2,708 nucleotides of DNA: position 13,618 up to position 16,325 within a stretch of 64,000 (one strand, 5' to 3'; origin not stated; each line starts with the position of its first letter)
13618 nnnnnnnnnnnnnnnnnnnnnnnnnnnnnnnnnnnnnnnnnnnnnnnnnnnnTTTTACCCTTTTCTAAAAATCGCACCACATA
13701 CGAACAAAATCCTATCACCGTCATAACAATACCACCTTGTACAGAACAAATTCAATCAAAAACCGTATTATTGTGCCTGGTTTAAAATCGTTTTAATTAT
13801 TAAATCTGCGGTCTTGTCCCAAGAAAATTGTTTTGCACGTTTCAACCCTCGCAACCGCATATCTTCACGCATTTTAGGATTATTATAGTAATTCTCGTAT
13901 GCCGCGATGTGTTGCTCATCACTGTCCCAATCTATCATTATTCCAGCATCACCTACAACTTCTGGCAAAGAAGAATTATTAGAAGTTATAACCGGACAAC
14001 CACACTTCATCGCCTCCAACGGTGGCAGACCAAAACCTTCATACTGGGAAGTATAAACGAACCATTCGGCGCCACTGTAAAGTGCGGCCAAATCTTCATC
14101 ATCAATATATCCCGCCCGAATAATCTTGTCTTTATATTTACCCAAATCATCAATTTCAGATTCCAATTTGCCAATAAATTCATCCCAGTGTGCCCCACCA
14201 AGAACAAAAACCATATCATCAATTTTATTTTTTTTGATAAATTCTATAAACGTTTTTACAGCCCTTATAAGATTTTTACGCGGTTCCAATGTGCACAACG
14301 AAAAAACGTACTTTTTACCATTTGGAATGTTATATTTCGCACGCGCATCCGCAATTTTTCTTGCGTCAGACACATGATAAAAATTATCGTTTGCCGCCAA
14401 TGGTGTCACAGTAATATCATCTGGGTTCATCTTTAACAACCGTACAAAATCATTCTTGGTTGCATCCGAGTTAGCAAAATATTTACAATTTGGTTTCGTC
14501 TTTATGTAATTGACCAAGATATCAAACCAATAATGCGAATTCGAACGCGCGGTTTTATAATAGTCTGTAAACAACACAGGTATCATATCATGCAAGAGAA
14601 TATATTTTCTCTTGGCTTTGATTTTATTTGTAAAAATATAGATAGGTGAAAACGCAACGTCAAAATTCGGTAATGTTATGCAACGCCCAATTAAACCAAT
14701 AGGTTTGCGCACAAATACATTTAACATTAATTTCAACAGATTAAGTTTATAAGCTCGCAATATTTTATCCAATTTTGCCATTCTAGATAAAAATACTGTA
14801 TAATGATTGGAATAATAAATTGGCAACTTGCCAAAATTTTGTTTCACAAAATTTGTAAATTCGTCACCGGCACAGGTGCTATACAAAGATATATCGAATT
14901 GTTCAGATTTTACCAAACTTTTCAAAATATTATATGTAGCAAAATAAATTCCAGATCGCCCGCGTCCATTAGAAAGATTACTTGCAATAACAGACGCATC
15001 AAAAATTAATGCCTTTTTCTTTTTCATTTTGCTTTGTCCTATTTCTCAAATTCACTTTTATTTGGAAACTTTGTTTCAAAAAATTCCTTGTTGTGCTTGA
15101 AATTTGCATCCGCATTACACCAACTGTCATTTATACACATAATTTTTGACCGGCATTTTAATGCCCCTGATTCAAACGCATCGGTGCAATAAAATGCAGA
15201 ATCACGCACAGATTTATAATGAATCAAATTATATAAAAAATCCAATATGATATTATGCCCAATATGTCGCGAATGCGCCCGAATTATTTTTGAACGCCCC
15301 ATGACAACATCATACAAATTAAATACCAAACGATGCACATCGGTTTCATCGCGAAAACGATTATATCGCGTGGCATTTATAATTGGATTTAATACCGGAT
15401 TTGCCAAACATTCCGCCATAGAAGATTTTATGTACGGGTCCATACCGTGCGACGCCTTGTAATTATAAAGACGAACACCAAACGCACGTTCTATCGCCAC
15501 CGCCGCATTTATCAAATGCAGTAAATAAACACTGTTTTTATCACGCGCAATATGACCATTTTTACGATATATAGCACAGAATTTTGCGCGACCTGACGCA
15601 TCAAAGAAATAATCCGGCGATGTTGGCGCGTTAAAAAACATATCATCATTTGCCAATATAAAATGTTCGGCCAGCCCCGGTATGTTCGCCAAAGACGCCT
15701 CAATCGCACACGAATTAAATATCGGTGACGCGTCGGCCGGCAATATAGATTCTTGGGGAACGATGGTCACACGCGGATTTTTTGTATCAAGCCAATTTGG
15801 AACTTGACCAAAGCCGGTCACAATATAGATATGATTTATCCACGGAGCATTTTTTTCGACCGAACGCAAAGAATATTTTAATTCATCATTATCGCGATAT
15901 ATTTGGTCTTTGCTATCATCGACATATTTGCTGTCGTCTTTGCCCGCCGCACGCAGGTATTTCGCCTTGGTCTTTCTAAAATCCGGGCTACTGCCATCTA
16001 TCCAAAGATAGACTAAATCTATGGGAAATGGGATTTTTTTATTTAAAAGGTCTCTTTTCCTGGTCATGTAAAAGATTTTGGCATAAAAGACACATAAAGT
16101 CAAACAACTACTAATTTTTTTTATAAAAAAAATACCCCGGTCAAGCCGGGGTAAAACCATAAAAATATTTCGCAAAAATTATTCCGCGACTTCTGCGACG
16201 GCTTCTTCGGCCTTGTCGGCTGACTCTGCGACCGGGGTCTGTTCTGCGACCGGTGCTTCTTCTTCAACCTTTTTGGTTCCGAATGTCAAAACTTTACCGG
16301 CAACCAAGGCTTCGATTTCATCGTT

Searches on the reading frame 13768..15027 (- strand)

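Call 19: search_protein_families(library=pfam, proteins=[window:13768-15027:-], max_evalue=0.00001)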
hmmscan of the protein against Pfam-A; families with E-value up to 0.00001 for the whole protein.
window:13768-15027:- (419 aa): 4 families
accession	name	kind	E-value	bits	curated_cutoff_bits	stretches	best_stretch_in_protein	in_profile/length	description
PF00534.26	Glycos_transf_1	-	2.2e-27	96.1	26.4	1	227-394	4-169/172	Glycosyl transferases group 1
PF13692.12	Glyco_trans_1_4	-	1.7e-19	70.9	27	1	240-377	3-136/142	Glycosyl transferases group 1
PF13524.12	Glyco_trans_1_2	-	1.6e-09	38.3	25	1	258-410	3-142/144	Glycosyl transferase-like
PF20706.3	GT4-conflict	-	4.7e-09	36.1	26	1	249-360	210-322/385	Family 4 Glycosyltransferase in conflict systems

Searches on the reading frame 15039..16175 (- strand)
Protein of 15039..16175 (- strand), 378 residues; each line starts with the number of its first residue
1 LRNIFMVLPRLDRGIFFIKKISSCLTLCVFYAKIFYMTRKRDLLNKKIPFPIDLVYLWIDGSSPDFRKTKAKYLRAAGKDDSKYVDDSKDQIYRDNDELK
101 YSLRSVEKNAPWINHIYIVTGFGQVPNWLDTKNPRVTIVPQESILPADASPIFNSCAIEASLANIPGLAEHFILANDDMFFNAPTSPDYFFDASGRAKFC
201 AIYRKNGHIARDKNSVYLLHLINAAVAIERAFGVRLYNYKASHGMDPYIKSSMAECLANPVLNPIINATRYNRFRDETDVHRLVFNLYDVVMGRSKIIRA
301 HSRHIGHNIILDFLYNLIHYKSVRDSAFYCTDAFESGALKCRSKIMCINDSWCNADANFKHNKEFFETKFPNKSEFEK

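Call 19: search_protein_families(library=pfam, proteins=[window:15039-16175:-], max_evalue=0.00001)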
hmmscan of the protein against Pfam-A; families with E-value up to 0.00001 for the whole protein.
window:15039-16175:- (378 aa): 2 families
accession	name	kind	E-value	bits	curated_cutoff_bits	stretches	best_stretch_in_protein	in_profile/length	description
PF11380.13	Stealth_CR2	-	9.4e-39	132.4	39.4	1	93-197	2-106/108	Stealth protein CR2, conserved region 2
PF17101.10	Stealth_CR1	-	3.8e-09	36.5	27.2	1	50-75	1-26/29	Stealth protein CR1, conserved region 1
